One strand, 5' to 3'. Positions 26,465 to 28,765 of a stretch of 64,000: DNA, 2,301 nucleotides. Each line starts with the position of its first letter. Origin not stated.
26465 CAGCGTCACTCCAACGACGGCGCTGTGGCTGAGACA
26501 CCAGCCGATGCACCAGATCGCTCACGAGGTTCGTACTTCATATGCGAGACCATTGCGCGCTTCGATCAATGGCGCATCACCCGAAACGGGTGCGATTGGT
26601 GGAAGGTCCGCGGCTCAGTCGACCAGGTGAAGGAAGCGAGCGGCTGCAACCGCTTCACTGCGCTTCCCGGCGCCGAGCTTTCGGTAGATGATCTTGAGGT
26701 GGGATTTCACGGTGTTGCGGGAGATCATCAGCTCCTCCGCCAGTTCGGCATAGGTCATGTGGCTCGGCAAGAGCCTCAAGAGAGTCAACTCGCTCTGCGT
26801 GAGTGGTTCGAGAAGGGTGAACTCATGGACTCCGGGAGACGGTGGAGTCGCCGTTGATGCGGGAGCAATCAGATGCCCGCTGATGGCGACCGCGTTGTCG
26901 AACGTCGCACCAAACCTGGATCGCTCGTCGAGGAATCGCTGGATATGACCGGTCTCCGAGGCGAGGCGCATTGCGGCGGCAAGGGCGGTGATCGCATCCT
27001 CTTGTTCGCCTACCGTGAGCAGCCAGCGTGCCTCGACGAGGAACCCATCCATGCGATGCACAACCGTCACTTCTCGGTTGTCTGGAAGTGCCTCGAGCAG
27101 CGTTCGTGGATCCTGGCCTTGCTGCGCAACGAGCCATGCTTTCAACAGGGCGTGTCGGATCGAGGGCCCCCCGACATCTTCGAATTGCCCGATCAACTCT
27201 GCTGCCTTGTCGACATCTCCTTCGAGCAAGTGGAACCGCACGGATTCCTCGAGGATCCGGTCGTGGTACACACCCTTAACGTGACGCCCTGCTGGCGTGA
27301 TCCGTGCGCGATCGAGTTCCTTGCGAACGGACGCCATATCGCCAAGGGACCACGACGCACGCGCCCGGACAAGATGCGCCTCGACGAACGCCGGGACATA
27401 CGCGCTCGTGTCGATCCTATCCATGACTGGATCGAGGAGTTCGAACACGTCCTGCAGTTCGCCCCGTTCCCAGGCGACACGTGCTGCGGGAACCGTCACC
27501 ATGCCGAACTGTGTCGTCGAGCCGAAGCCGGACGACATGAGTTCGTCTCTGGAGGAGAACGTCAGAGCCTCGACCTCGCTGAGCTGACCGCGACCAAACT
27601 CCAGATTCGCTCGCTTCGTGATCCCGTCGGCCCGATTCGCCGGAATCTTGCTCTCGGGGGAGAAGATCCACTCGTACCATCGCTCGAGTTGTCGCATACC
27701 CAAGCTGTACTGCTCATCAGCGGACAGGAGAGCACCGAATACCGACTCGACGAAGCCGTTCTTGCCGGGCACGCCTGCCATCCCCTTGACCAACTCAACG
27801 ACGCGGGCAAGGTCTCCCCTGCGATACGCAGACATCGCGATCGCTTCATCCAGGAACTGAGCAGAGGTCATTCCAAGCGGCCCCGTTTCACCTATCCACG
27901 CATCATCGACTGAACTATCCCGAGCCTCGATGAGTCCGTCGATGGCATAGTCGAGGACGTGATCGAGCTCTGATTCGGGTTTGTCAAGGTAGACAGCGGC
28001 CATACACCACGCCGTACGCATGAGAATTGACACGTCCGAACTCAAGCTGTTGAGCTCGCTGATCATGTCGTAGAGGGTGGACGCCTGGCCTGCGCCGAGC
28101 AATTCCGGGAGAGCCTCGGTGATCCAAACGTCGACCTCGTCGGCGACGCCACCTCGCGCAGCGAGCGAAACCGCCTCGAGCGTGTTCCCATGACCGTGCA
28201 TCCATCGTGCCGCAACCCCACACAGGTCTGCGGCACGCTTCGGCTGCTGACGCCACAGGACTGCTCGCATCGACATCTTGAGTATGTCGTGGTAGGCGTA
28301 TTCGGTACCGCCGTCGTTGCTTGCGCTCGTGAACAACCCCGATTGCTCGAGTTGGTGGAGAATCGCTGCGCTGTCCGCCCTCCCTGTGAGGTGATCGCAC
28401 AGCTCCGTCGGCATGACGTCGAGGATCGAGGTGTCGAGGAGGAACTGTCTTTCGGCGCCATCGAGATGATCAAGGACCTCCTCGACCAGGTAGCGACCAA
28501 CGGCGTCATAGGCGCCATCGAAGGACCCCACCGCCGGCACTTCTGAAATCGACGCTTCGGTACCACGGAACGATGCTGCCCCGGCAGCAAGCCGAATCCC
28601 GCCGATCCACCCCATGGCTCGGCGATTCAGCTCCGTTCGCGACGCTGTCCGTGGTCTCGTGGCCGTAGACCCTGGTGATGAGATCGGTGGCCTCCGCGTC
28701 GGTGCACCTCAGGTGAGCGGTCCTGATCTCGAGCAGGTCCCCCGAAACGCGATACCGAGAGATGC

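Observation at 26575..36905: Recurring palindrome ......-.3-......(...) upstream of DUF1269-like, SulP, LAL-regulator/AI-2E and lipoprotein genes: a candidate uncharacterised regulon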

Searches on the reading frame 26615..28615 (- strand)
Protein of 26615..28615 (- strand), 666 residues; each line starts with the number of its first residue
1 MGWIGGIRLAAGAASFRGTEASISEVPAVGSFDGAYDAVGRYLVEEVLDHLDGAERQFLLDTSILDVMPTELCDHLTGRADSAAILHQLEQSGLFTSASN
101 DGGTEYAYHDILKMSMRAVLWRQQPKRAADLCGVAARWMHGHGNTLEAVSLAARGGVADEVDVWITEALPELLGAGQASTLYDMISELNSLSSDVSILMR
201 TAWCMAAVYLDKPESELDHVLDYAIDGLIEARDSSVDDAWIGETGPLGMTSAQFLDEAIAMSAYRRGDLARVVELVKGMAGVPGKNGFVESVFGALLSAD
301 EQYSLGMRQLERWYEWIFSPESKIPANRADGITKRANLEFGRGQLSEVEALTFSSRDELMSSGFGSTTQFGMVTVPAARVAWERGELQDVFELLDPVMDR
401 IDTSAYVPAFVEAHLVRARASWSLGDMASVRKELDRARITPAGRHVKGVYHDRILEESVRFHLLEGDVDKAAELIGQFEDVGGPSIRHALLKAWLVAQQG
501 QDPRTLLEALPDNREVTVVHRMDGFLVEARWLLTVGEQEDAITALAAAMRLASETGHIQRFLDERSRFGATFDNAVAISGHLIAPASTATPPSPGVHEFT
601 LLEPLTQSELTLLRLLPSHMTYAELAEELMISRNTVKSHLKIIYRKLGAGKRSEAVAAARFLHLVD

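Call 6: search_protein_families(library=pfam, proteins=[window:26615-28615:-], max_evalue=0.01)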
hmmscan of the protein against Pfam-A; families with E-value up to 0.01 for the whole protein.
window:26615-28615:- (666 aa): 7 families
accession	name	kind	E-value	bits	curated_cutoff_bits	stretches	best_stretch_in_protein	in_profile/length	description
PF00196.25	GerE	-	5e-10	39.3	23.5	1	604-657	2-55/57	Bacterial regulatory proteins, luxR family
PF17874.7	TPR_MalT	-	1e-09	38.6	45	1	370-564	121-322/336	MalT-like TPR region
PF08279.18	HTH_11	-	6.3e-05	23.2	25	1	610-648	6-43/55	HTH domain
PF08281.18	Sigma70_r4_2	-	0.00051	20.1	25.7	1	619-641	26-48/54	Sigma-70, region 4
PF04545.22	Sigma70_r4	-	0.0018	18.2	24.1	1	620-647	21-48/50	Sigma-70, region 4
PF12840.13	HTH_20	-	0.0041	17.5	27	0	612-642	9-41/51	Helix-turn-helix domain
PF04967.18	HTH_10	-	0.0061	16.8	23.1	0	619-647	23-51/53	HTH DNA binding domain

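Call 35: find_related_loci(query=window:26615-28615:-, collection=metagenome_contigs, flank=10000)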
Query window:26615-28615:- (666 aa) in metagenome_contigs; peptide patterns used: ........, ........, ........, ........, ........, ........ (x = any residue, [..] = any of these).
59 stretches matched a pattern; 1 encode a relative of the query (tblastn E <= 1e-3); 1 distinct loci.
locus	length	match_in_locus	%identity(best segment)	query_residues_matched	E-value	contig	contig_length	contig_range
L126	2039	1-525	98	492-666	4e-113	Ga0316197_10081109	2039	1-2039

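Call 36: find_homologous_proteins(query=window:26615-28615:-, max_evalue=1e-20)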
Query window:26615-28615:- (666 aa): 39 proteins with E <= 1e-20 among 8000 candidates.
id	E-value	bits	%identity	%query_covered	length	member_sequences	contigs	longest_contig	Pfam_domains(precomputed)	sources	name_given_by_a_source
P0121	0.0e+0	1444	98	100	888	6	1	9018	PF25873.1,PF17874.8,PF00196.26,PF13401.13,PF13191.13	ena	-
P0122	7.0e-113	396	36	100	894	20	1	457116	PF25873.1,PF17874.8,PF00196.26,PF13401.13,PF13191.13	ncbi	-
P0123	1.1e-109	386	36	100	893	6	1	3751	PF14559.13,PF25873.1,PF17874.8,PF00196.26,PF13424.13,PF13432.13,PF13401.13,PF13191.13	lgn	-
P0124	1.5e-83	299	32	100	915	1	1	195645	PF25873.1,PF17874.8,PF00196.26,PF13401.13,PF13191.13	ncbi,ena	-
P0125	1.4e-82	296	33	100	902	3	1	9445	PF25873.1,PF17874.8,PF00196.26,PF13401.13,PF13191.13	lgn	-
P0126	9.3e-81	290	34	84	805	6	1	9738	PF25873.1,PF17874.8,PF13401.13,PF13191.13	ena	-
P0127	5.5e-74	268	34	79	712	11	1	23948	PF25873.1,PF17874.8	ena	-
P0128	1.7e-29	121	35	25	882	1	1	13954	PF25873.1,PF17874.8,PF00196.26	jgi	jgi:LuxR family transcriptional regulator, maltose regulon positive regulatory protein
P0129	4.9e-29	119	36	24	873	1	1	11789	PF25873.1,PF17874.8,PF00196.26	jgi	-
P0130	9.2e-28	115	39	22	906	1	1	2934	PF25873.1,PF17874.8,PF00196.26,PF13424.13,PF13191.13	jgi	jgi:LuxR family maltose regulon positive regulatory protein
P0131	2.7e-27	113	27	100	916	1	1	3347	PF25873.1,PF16193.12,PF17874.8,PF00196.26,PF13191.13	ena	-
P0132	6.4e-27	112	26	94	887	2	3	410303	PF25873.1,PF17874.8,PF00196.26,PF13424.13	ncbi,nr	ncbi:hypothetical protein HC028_14070 [Planosporangium flavigriseum]|nr:LuxR C-terminal-related tran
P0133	1.5e-26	111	35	28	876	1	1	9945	PF25873.1,PF17874.8,PF00196.26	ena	-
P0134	2.8e-26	110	41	16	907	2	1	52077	PF25873.1,PF12840.14,PF17874.8,PF00196.26,PF13401.13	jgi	jgi:LuxR family maltose regulon positive regulatory protein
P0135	3.2e-26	110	36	21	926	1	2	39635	PF14559.13,PF25873.1,PF17874.8,PF00196.26,PF13424.13,PF13428.13,PF13181.13,PF13191.13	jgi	jgi:LuxR family maltose regulon positive regulatory protein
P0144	1.9e-24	104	37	28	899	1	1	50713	PF25873.1,PF17874.8,PF00196.26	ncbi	ncbi:MAG: LuxR C-terminal-related transcriptional regulator [Chloroflexota bacterium]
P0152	1.2e-22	98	38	22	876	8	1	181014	PF25873.1,PF17874.8,PF00196.26,PF13191.13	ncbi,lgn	ncbi:LuxR C-terminal-related transcriptional regulator [Gordonia sp. NPDC003422]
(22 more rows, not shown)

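Call 37: find_encoding_contigs(protein=P0121, flank=10000, max_places=3)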
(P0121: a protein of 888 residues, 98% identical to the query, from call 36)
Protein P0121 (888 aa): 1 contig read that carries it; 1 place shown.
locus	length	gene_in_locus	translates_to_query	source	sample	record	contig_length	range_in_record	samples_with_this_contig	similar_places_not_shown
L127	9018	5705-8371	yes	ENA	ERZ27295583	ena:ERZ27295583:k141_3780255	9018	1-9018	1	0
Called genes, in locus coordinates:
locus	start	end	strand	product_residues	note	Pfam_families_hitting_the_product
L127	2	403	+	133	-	?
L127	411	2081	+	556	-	PF00916:Sulfate_transp, PF01740:STAS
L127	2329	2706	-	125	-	PF02656:DUF202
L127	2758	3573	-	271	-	-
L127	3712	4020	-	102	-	PF07885:Ion_trans_2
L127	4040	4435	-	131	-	PF23636:DUF7144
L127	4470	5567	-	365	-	PF01594:AI-2E_transport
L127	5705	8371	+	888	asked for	PF13191:AAA_16 (weak), PF13401:AAA_22 (weak), PF25873:WHD_MalT, PF17874:TPR_MalT, PF00196:GerE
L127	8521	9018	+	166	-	?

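Call 38: find_encoding_contigs(protein=P0122, flank=10000, max_places=3)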
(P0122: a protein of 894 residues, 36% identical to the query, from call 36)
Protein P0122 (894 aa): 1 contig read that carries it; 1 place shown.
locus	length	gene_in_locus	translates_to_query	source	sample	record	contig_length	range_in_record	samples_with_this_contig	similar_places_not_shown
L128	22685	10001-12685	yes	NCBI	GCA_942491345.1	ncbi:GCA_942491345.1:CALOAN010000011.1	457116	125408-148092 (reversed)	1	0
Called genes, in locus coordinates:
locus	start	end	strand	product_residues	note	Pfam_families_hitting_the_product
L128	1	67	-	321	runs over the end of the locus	PF13186:SPASM, PF02810:SEC-C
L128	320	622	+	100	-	-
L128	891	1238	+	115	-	-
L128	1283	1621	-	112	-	PF07885:Ion_trans_2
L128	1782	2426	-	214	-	-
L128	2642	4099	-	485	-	PF06863:DUF1254, PF06742:DUF1214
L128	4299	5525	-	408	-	PF10011:DUF2254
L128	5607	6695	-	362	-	PF01594:AI-2E_transport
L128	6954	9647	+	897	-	PF13191:AAA_16, PF13401:AAA_22, PF25873:WHD_MalT, PF17874:TPR_MalT, PF00196:GerE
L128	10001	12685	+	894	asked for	PF13191:AAA_16 (weak), PF13401:AAA_22, PF25873:WHD_MalT, PF17874:TPR_MalT, PF00196:GerE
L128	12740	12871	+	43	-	-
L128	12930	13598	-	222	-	PF06742:DUF1214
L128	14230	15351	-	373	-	PF06863:DUF1254, PF06742:DUF1214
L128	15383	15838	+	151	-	-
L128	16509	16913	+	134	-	PF02656:DUF202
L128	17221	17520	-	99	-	-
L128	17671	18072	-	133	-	-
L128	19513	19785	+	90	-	PF01408:GFO_IDH_MocA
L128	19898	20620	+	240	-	PF22685:Gal80p_C-like, PF22725:GFO_IDH_MocA_C3, PF02894:GFO_IDH_MocA_C (faint)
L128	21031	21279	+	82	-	PF04075:F420H2_quin_red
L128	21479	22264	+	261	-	-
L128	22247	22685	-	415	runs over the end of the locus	PF00872:Transposase_mut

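Call 39: find_encoding_contigs(protein=P0124, flank=10000, max_places=3)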
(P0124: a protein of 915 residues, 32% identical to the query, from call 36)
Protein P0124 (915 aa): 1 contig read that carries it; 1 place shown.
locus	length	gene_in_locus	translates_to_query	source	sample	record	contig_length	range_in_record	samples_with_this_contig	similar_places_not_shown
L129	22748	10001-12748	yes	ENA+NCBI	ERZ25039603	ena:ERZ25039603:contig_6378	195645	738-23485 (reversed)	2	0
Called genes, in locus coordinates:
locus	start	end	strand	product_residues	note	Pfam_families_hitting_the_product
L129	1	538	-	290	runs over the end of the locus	PF02424:ApbE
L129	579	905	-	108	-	-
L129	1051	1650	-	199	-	-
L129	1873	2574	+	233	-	PF00072:Response_reg, PF00486:Trans_reg_C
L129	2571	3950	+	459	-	PF00672:HAMP, PF00512:HisKA, PF02518:HATPase_c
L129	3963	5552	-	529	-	PF00355:Rieske, PF13806:Rieske_2, PF07992:Pyr_redox_2, PF13738:Pyr_redox_3, PF00070:Pyr_redox, PF14759:Reductase_C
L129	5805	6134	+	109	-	PF00355:Rieske, PF13806:Rieske_2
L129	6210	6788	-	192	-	PF00582:Usp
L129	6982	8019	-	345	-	PF21088:MS_channel_1st, PF00924:MS_channel_2nd, PF21082:MS_channel_3rd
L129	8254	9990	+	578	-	PF00916:Sulfate_transp, PF01740:STAS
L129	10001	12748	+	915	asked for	PF13191:AAA_16 (weak), PF13401:AAA_22 (weak), PF25873:WHD_MalT, PF17874:TPR_MalT, PF00196:GerE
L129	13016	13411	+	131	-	PF23636:DUF7144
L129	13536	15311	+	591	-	PF00860:Xan_ur_permease (weak), PF00916:Sulfate_transp, PF01740:STAS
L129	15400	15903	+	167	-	-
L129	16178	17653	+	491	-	PF06863:DUF1254, PF06742:DUF1214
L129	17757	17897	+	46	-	-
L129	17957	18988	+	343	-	PF13593:SBF_like, PF01758:SBF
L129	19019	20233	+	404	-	PF06863:DUF1254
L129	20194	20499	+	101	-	PF06742:DUF1214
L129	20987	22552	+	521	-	PF06863:DUF1254, PF06742:DUF1214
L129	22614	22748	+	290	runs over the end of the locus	?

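Call 41: find_encoding_contigs(protein=P0125, flank=10000, max_places=3)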
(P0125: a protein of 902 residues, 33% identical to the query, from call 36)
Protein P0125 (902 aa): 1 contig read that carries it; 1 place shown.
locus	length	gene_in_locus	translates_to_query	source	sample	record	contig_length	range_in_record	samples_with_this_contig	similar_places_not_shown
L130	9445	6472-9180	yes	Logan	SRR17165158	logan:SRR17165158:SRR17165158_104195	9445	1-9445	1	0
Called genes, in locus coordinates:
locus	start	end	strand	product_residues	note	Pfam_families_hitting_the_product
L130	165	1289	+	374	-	PF01594:AI-2E_transport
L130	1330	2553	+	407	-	PF10011:DUF2254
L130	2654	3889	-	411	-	PF01594:AI-2E_transport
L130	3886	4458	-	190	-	-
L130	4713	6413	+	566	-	PF03109:ABC1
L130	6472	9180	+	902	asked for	PF13191:AAA_16 (weak), PF13401:AAA_22 (weak), PF25873:WHD_MalT, PF17874:TPR_MalT, PF00196:GerE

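Call 42: find_encoding_contigs(protein=P0127, flank=10000, max_places=3)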
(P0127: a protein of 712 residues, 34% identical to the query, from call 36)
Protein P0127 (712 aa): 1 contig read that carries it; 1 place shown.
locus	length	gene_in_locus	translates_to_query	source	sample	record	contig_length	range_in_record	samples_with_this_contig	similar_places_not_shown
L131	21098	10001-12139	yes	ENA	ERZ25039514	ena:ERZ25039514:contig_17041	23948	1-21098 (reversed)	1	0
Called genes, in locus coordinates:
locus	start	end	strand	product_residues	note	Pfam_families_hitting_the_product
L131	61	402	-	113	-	PF08240:ADH_N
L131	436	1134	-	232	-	PF14329:DUF4386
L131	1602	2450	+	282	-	PF07730:HisKA_3, PF13581:HATPase_c_2 (weak), PF02518:HATPase_c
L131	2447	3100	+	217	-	PF00072:Response_reg, PF00196:GerE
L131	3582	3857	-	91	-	PF05016:ParE_toxin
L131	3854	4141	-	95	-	PF02604:PhdYeFM_antitox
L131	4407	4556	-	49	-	-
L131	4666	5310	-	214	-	-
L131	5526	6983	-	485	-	PF06863:DUF1254, PF06742:DUF1214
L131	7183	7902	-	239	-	PF10011:DUF2254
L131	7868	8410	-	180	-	PF10011:DUF2254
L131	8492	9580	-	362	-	PF01594:AI-2E_transport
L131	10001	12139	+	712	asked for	PF25873:WHD_MalT, PF17874:TPR_MalT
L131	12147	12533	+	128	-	PF00196:GerE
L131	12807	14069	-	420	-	PF04055:Radical_SAM, PF13186:SPASM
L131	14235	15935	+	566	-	PF00916:Sulfate_transp, PF01740:STAS, PF13466:STAS_2 (weak)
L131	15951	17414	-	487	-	PF06863:DUF1254, PF06742:DUF1214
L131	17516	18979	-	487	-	PF06863:DUF1254, PF06742:DUF1214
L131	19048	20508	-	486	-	PF06863:DUF1254, PF06742:DUF1214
